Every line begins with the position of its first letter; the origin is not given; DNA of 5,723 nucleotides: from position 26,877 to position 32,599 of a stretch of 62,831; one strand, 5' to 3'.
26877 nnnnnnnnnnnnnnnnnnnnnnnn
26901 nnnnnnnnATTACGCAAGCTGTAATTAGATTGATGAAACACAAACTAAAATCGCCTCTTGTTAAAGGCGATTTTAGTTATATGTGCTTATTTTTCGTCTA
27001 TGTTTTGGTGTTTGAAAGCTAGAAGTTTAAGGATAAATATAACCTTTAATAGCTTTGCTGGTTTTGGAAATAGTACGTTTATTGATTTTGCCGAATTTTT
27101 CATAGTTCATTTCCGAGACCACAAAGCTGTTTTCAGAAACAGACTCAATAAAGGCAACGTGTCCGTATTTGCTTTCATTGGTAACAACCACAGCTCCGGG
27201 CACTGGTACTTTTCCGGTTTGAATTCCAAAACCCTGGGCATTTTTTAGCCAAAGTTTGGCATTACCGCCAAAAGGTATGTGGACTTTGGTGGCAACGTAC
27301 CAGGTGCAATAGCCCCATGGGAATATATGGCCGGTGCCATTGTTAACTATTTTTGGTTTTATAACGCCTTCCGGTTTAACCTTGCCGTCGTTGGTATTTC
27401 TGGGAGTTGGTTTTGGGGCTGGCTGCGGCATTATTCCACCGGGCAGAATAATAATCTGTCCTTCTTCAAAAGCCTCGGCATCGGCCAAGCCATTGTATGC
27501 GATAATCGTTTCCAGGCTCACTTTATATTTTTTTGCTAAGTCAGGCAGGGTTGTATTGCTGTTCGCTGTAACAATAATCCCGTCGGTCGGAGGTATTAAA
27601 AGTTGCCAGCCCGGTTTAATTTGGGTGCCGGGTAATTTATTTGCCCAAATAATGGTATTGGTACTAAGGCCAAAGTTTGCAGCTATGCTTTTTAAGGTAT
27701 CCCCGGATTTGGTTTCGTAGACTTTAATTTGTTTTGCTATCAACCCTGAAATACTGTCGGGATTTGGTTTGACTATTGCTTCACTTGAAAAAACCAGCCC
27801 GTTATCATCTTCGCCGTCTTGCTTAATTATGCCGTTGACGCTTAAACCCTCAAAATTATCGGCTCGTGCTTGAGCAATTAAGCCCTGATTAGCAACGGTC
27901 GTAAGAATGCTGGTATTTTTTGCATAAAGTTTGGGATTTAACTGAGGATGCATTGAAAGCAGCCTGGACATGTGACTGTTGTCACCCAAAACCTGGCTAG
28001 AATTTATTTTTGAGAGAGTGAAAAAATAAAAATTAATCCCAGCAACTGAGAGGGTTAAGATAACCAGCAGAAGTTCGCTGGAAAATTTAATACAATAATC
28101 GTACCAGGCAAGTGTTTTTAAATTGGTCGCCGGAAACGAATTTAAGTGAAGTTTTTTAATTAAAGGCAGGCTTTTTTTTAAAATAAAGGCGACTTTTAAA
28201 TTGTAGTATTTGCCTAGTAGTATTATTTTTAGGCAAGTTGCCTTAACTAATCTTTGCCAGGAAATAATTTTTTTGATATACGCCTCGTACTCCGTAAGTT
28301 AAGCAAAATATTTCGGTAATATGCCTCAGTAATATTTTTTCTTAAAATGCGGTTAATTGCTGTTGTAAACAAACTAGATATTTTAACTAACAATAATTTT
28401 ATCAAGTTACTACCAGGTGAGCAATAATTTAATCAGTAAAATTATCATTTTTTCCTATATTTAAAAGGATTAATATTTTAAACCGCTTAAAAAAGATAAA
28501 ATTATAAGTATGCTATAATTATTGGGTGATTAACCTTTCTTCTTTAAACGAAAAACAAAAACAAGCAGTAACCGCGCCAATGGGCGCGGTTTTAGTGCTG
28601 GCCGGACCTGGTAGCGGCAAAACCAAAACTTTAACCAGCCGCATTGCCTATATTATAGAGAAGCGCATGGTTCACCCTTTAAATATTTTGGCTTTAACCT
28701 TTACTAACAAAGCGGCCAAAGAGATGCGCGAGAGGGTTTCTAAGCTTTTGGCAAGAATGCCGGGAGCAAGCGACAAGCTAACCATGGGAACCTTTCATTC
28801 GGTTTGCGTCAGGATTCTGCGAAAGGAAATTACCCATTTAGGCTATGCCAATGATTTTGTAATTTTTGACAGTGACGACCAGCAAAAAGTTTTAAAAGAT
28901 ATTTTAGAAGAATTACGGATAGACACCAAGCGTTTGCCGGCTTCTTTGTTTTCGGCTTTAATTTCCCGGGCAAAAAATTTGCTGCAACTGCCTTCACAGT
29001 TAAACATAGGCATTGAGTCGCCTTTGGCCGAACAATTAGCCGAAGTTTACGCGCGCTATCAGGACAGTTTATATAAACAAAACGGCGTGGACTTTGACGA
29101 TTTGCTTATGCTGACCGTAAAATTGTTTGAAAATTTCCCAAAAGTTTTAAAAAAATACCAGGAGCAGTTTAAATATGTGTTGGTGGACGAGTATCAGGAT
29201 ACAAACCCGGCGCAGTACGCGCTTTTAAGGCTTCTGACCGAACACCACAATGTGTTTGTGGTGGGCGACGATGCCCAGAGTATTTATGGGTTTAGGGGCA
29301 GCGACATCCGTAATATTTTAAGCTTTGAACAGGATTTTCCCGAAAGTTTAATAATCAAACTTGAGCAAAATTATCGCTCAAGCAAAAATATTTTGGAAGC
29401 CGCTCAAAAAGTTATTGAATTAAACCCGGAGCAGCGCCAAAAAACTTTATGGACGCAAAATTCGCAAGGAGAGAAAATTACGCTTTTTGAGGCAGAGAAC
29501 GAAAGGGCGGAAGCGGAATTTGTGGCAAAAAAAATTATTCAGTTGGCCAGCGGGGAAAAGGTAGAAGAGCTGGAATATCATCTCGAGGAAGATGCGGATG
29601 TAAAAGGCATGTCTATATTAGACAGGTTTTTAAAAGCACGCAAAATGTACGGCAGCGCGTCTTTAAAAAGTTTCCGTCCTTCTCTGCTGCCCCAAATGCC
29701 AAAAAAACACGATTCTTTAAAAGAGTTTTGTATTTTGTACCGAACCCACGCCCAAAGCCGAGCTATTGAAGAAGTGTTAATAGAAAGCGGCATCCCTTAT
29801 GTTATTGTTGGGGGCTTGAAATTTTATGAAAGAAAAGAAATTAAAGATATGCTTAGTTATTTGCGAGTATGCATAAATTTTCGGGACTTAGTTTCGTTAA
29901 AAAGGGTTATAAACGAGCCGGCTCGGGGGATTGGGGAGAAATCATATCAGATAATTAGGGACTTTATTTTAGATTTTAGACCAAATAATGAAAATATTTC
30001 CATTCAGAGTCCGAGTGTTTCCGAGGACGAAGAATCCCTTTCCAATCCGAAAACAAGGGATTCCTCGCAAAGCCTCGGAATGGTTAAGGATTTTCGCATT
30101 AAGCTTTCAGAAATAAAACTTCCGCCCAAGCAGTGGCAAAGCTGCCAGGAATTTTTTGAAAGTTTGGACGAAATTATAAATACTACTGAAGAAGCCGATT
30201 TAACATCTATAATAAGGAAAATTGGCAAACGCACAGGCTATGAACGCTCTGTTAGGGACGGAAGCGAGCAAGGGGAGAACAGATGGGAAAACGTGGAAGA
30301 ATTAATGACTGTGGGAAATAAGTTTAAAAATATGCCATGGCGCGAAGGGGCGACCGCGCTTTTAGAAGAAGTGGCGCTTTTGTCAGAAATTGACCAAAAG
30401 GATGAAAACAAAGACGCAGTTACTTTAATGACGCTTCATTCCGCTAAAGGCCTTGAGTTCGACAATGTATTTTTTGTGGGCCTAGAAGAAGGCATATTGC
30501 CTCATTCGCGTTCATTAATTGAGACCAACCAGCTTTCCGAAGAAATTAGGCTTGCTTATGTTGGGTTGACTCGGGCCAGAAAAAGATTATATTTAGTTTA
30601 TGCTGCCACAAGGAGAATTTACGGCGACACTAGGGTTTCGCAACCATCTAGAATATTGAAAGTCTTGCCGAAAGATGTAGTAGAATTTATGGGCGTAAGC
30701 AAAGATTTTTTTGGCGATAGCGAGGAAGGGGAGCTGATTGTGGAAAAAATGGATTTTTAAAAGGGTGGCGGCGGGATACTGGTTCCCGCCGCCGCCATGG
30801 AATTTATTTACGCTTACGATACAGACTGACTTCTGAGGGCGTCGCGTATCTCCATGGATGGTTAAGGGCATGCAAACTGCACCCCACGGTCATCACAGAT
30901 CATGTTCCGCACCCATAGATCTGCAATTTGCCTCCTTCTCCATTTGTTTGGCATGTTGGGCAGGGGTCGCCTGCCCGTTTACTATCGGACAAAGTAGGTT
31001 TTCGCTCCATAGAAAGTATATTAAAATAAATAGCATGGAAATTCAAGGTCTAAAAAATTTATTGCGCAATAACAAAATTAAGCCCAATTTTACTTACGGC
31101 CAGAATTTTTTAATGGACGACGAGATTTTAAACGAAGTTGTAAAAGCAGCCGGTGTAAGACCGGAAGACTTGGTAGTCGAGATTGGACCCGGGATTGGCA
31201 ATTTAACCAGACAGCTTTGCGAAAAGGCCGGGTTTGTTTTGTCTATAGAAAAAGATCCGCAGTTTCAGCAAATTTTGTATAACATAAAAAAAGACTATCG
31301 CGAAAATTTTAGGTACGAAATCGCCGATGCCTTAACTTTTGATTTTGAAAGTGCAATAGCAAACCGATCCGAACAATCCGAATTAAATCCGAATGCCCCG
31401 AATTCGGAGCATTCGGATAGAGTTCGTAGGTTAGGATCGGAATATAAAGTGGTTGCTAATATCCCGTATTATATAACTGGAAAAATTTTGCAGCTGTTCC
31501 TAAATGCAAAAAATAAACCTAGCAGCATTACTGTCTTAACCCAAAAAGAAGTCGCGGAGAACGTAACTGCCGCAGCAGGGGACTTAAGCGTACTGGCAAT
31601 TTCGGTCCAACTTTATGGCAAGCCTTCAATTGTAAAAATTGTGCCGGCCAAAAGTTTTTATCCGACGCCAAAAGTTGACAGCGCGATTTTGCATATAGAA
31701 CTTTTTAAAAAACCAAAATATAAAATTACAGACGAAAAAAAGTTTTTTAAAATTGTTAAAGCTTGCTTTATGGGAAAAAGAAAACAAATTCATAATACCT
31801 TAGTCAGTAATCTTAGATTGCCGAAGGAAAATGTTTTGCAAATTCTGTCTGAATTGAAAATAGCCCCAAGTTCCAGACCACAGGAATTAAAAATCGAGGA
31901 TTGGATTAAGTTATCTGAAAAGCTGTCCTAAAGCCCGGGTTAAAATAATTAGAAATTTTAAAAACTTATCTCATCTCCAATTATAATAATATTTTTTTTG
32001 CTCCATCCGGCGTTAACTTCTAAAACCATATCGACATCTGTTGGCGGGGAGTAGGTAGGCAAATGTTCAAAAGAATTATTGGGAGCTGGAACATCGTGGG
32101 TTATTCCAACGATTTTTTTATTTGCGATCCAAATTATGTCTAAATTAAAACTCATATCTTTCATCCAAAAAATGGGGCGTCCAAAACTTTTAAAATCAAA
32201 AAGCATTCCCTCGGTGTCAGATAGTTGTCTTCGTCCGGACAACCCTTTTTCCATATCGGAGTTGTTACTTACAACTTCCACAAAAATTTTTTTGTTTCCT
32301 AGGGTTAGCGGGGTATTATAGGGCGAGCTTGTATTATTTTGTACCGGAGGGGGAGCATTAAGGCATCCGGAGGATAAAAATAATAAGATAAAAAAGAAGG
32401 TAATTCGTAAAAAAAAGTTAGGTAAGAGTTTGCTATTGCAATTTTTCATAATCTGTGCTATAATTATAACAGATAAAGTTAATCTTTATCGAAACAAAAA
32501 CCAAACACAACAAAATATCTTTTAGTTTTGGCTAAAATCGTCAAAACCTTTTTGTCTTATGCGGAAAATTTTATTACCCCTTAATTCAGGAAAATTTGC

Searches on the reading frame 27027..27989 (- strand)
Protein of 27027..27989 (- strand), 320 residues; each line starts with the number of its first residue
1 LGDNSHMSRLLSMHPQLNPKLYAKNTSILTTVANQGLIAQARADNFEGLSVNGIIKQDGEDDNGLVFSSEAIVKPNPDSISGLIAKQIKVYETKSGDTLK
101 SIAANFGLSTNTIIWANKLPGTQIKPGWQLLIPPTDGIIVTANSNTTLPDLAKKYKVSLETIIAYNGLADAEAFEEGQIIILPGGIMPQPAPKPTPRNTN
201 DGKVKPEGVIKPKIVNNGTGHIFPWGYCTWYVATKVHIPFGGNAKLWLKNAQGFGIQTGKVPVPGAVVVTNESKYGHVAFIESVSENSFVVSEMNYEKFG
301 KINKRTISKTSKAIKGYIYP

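Call 8: search_protein_families(library=pfam, proteins=[window:27027-27989:-], max_evalue=0.001)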
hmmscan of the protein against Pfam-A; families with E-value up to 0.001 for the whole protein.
window:27027-27989:- (320 aa): 4 families
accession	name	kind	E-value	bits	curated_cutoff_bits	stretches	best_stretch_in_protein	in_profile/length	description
PF01476.26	LysM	-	3.4e-17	62.5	20.9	2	91-133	1-43/43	LysM domain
PF05257.22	CHAP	-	5.4e-16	59.3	26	1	223-295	6-81/81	CHAP domain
PF23473.1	LysM3_LYK4_5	-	1.3e-06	28.9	29.3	1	91-133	5-47/48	LYK4/5 LysM3 domain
PF23446.1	LysM1_NFP_LYK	-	0.00012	23.3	36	0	91-133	8-54/60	NFP/LYK LysM1 domain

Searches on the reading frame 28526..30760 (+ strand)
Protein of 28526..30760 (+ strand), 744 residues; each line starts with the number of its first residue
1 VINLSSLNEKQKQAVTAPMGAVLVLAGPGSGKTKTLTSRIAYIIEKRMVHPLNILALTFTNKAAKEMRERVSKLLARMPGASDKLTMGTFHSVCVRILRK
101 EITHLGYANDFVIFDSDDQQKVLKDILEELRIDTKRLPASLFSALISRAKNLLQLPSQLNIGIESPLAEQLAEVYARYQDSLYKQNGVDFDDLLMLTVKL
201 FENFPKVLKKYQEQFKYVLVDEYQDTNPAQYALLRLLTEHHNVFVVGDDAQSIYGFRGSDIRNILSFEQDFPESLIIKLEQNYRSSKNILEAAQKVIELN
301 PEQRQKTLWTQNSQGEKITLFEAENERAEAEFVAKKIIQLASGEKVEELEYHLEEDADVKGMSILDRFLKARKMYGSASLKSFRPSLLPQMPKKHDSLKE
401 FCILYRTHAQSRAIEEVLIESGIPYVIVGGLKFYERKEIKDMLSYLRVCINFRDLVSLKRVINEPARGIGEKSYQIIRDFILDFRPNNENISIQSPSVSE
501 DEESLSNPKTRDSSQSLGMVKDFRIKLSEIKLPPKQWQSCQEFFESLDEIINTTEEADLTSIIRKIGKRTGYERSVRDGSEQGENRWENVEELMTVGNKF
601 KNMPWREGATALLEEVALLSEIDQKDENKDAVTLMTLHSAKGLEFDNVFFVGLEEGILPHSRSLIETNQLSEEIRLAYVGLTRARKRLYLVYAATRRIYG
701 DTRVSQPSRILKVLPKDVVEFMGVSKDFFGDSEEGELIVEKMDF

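Call 8: search_protein_families(library=pfam, proteins=[window:28526-30760:+], max_evalue=0.001)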
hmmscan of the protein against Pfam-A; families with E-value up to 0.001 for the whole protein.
window:28526-30760:+ (744 aa): 7 families
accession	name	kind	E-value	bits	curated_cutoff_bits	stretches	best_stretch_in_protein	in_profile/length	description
PF00580.27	UvrD-helicase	-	1.6e-93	313.8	23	1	7-272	1-271/271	UvrD/REP helicase N-terminal domain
PF13361.12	UvrD_C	-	8.4e-75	252.8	25.6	2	393-693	66-348/350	UvrD-like helicase C-terminal domain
PF13245.12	AAA_19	-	2.1e-25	89.9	25.1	1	11-257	1-134/134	AAA domain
PF01443.25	Viral_helicase1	-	5e-12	46.5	21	0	607-690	151-226/228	Viral superfamily 1 RNA helicase core domain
PF13538.12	UvrD_C_2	-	5.1e-09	36.3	27.4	1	632-691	2-52/52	UvrD-like helicase C-terminal domain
PF13086.12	AAA_11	-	9e-07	29.4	27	1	7-223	2-222/257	AAA domain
PF13604.12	AAA_30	-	1.6e-06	28.4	27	0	7-71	2-66/191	AAA domain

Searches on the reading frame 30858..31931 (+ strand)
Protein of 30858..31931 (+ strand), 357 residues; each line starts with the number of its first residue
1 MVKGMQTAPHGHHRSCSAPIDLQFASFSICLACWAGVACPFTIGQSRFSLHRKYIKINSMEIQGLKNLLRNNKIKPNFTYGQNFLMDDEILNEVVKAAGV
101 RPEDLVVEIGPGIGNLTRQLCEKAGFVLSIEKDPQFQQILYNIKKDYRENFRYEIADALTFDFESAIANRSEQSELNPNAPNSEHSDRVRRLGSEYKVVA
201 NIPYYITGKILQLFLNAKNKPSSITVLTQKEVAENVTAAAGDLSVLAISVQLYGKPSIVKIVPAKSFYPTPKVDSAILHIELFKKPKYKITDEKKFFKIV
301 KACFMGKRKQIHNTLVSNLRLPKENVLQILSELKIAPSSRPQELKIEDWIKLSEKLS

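Call 8: search_protein_families(library=pfam, proteins=[window:30858-31931:+], max_evalue=0.001)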
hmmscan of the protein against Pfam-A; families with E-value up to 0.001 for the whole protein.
window:30858-31931:+ (357 aa): 1 family
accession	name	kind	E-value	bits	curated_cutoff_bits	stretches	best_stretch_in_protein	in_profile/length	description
PF00398.26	RrnaAD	-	2.5e-47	161.6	24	1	76-355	4-260/263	Ribosomal RNA adenine dimethylase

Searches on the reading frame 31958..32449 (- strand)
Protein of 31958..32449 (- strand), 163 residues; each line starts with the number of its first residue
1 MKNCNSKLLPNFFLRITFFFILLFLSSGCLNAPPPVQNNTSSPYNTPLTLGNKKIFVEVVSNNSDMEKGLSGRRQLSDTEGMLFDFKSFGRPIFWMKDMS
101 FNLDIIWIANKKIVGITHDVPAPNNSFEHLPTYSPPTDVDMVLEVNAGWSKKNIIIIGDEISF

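Call 8: search_protein_families(library=pfam, proteins=[window:31958-32449:-], max_evalue=0.001)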
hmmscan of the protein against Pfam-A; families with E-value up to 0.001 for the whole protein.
window:31958-32449:- (163 aa): 1 family
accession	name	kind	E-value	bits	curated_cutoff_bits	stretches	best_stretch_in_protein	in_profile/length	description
PF02643.20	DUF192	-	1e-24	86.9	27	1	57-163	3-96/96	Uncharacterized ACR, COG1430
